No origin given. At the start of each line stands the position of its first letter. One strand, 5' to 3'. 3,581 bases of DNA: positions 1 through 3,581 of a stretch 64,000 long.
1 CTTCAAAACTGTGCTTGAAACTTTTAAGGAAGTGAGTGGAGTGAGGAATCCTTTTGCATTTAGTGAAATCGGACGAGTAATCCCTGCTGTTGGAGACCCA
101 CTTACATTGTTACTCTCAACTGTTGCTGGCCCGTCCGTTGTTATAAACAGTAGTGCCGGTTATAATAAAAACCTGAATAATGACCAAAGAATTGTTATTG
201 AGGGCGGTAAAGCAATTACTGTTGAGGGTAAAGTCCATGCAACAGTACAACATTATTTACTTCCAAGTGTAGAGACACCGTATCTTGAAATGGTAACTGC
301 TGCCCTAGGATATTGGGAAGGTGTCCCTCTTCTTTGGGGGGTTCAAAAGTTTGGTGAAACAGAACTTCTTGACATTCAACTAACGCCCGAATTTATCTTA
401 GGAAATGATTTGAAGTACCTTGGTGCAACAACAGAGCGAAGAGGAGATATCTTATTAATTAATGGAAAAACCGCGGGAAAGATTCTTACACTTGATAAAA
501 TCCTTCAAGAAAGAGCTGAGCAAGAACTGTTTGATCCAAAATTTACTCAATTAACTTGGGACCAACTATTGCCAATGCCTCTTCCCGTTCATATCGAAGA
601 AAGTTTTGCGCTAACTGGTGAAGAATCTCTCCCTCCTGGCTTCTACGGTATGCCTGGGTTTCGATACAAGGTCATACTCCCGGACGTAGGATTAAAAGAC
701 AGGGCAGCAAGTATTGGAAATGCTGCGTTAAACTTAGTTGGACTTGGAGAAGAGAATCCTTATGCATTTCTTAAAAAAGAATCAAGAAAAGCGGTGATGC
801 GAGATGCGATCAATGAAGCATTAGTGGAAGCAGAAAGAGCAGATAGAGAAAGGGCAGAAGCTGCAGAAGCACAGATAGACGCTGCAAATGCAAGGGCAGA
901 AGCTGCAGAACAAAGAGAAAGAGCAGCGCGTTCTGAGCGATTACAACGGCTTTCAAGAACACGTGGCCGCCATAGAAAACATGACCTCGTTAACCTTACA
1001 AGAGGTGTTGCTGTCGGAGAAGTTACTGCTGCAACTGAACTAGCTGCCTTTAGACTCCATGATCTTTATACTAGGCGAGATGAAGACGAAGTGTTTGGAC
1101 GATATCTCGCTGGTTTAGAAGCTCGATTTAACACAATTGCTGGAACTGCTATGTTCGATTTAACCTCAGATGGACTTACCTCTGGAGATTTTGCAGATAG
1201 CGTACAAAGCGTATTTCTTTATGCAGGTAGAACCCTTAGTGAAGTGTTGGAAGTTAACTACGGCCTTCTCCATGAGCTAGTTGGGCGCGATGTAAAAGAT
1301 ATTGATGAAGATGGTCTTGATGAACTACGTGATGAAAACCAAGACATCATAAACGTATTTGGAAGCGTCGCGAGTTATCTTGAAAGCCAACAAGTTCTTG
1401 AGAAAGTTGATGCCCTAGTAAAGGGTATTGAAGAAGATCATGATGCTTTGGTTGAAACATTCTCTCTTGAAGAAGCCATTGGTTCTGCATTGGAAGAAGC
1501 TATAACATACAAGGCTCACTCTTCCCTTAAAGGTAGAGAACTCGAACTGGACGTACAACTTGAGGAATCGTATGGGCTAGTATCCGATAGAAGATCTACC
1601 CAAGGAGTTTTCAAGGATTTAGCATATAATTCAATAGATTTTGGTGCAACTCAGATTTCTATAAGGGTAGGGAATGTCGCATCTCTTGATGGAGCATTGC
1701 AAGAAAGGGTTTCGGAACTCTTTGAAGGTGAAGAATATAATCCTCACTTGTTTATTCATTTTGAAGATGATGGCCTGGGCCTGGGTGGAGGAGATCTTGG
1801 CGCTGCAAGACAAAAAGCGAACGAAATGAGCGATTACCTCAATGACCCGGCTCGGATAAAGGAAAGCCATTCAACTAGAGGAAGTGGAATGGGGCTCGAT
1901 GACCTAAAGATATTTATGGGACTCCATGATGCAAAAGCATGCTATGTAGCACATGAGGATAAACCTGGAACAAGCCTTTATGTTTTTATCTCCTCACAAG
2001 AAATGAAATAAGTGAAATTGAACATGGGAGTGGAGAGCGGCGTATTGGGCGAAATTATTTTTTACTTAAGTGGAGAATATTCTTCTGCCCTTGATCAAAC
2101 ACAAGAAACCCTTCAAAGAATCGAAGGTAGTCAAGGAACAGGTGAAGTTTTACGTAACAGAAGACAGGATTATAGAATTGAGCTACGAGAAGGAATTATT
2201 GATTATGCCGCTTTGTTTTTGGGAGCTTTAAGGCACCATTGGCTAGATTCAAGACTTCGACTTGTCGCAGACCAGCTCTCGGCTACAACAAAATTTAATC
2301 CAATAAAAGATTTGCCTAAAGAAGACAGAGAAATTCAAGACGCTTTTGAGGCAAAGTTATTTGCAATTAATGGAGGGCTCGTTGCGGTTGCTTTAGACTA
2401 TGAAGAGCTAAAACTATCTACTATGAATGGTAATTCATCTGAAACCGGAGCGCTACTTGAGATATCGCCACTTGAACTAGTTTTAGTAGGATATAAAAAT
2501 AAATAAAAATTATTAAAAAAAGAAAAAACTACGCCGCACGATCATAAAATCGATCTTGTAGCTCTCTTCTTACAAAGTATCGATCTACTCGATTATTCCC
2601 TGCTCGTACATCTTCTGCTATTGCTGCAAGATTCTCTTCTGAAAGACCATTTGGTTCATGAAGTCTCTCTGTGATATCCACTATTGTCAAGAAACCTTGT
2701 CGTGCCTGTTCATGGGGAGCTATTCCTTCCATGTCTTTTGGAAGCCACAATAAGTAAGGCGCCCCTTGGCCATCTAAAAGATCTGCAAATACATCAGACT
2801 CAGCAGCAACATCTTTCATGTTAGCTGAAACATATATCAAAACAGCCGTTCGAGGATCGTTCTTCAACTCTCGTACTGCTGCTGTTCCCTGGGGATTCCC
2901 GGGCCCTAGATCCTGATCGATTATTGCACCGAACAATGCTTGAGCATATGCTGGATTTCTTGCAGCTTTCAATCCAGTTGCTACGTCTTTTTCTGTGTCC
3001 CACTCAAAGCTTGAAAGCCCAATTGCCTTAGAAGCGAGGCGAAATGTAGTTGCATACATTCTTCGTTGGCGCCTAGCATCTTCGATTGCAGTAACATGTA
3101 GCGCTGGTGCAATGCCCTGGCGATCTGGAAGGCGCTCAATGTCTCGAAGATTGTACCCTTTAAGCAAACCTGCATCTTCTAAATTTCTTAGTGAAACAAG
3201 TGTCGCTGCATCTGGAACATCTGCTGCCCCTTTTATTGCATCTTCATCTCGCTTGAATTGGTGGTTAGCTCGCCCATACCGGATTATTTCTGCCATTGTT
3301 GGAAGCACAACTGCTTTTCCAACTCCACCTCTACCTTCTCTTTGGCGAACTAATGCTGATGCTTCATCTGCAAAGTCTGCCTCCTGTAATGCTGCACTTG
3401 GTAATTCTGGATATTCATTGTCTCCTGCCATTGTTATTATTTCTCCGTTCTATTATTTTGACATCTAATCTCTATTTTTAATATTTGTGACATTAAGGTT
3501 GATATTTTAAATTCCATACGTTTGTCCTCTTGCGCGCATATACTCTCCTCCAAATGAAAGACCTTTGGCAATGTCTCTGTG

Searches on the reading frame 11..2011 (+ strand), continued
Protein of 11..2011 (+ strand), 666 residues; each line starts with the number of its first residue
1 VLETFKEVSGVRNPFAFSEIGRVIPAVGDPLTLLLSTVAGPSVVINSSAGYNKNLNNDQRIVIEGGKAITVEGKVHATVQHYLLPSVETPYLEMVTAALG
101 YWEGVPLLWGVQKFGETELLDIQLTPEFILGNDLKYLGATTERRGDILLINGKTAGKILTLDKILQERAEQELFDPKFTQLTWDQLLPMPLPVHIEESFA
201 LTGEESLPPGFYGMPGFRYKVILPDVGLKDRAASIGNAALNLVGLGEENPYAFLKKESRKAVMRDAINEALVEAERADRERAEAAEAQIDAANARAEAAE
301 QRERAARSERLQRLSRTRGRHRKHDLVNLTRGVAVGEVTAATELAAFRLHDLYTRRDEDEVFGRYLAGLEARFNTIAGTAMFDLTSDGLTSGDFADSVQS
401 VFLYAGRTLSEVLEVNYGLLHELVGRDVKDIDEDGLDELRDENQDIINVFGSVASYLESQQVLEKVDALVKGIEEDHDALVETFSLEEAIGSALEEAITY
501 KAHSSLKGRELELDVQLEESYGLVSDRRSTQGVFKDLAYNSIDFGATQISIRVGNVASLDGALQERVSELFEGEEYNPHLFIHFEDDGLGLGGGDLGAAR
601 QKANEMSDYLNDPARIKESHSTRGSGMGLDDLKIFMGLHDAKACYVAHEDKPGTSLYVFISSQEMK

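Call 77: search_protein_families(library=pfam, proteins=[L015:2077-2559:-, L015:2564-3160:-, L015:3160-3738:-], max_evalue=1)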
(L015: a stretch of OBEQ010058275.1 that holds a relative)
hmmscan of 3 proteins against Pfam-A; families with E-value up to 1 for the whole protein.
L015:2077-2559:- (160 aa): 1 family
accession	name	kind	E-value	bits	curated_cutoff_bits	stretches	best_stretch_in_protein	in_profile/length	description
PF00072.30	Response_reg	-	0.02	15.5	30.2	1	6-86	1-74/111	Response regulator receiver domain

L015:2564-3160:- (198 aa): 0 families

L015:3160-3738:- (192 aa): 0 families

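Call 83: list_cluster_members(proteins=[P0001, P0008, P0009, P0011, P0005, P0002])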
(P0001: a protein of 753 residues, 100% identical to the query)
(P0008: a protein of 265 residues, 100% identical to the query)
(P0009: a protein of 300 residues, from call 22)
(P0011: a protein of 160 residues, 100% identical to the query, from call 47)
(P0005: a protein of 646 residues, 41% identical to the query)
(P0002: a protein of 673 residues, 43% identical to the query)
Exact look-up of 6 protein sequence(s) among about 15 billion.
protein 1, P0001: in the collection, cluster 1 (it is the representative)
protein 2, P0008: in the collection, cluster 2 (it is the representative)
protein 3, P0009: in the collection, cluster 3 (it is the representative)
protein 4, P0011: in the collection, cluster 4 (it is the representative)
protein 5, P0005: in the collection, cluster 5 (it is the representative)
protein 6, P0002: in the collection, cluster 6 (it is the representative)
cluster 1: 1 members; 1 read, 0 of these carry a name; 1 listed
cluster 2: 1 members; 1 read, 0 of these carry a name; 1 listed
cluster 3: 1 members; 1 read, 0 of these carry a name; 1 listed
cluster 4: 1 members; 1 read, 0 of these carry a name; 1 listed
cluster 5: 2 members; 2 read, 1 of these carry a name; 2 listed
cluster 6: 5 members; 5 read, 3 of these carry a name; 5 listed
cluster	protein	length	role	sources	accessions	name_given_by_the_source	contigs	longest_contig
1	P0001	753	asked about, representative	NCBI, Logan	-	-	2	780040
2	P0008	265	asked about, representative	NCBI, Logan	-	-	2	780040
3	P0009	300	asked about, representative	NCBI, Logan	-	-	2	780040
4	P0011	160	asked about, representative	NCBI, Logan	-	-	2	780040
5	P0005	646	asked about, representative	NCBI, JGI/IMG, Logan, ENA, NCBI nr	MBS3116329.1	HAMP domain-containing histidine kinase [Candidatus Woesearchaeota archaeon]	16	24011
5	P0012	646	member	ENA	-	-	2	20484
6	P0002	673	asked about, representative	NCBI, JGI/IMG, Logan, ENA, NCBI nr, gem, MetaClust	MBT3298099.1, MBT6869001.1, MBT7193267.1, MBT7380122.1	hypothetical protein HN385_04185 [archaeon] | hypothetical protein | hypothetical protein [archaeon]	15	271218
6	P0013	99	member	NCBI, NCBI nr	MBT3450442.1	ATP-binding protein, partial [archaeon] | ATP-binding protein [archaeon]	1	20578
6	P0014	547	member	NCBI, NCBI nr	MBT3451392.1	hypothetical protein HN448_05475 [archaeon] | hypothetical protein [archaeon]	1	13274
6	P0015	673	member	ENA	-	-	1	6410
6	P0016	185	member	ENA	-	-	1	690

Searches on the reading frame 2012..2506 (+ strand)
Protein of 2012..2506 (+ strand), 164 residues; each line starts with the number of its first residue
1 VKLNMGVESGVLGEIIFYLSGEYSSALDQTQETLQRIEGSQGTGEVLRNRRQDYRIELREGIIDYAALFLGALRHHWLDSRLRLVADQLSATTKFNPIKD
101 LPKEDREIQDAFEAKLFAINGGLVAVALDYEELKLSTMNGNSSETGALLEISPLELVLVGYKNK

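Call 3: search_protein_families(library=pfam, proteins=[window:2012-2506:+], max_evalue=1)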
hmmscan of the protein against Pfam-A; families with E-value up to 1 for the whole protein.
window:2012-2506:+ (164 aa): 1 family
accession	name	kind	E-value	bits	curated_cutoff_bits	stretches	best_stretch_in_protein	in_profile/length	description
PF08745.17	PIN_5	-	0.06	13.2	27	1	36-65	126-155/205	PINc domain ribonuclease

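Call 4: search_protein_families(library=ncbifam, proteins=[window:2012-2506:+], max_evalue=1)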
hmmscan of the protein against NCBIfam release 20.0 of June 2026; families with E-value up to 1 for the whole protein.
window:2012-2506:+ (164 aa): 2 families
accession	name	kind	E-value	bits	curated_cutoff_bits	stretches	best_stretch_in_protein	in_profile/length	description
TIGR03875.1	RNA_lig_partner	hypoth_equivalog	0.014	14.8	95.3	1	25-66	117-158/206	RNA ligase partner protein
NF003343.0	PRK04358.1-4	equivalog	0.083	12.2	308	1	25-66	128-172/228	hypothetical protein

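Call 47: find_homologous_proteins(query=window:2012-2506:+, max_evalue=0.01)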
Query window:2012-2506:+ (164 aa): 1 proteins with E <= 0.01 among 224 candidates.
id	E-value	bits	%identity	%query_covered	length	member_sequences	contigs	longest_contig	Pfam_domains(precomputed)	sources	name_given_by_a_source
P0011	1.1e-96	339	100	98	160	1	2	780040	-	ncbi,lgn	-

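Call 68: search_protein_families(library=padloc, proteins=[window:2012-2506:+], max_evalue=0.1)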
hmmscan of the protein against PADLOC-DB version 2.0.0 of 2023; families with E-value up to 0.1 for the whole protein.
window:2012-2506:+ (164 aa): 0 families

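Call 69: search_protein_families(library=phrogs, proteins=[window:2012-2506:+], max_evalue=0.1)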
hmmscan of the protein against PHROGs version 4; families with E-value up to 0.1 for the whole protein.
window:2012-2506:+ (164 aa): 0 families

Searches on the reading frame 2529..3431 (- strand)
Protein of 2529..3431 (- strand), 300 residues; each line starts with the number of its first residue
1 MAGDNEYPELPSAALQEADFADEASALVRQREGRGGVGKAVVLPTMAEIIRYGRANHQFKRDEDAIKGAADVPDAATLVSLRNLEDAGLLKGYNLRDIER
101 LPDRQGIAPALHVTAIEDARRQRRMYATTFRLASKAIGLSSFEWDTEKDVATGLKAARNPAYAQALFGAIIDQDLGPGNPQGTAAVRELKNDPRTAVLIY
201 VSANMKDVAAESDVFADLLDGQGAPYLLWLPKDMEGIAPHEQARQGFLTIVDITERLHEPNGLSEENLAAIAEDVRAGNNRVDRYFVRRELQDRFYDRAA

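Call 3: search_protein_families(library=pfam, proteins=[window:2529-3431:-], max_evalue=1)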
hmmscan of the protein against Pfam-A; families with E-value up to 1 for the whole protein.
window:2529-3431:- (300 aa): 0 families

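Call 4: search_protein_families(library=ncbifam, proteins=[window:2529-3431:-], max_evalue=1)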
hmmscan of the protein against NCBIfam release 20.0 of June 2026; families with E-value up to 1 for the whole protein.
window:2529-3431:- (300 aa): 0 families

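Call 22: search_protein_representatives(alignment_id=A2)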
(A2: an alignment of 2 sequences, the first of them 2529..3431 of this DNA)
Query: 2 sequences, 307 profile positions. Proteins with E-value up to 0.001 (for the whole library): 3; up to 1e-10: 2; up to 1e-30: 2. The best 3 are listed.
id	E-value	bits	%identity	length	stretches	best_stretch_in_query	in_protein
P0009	1.5e-163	559.8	-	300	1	4-307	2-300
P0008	2.5e-130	450.7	-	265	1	4-303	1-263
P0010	4.3e-04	36.1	-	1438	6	90-124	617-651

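Call 27: search_solved_structures(query=A2, max_evalue=10, show_alignments=2)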
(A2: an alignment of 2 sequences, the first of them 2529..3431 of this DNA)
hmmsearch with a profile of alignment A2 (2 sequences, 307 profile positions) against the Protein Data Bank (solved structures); distinct sequences matched with E-value up to 10: 0.

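Call 68: search_protein_families(library=padloc, proteins=[window:2529-3431:-], max_evalue=0.1)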
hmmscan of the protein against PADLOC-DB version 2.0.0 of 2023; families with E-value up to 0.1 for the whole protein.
window:2529-3431:- (300 aa): 0 families

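Call 69: search_protein_families(library=phrogs, proteins=[window:2529-3431:-], max_evalue=0.1)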
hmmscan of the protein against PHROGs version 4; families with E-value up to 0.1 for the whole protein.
window:2529-3431:- (300 aa): 0 families

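Call 74: find_related_loci(query=A2, collection=viral_contigs, flank=5000)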
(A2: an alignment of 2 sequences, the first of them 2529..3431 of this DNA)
Query A2 (300 aa) in viral_contigs; peptide patterns used: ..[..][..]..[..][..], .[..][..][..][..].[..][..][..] (x = any residue, [..] = any of these).
60 stretches matched a pattern, but none encodes a relative of the query by tblastn (E <= 1e-3).
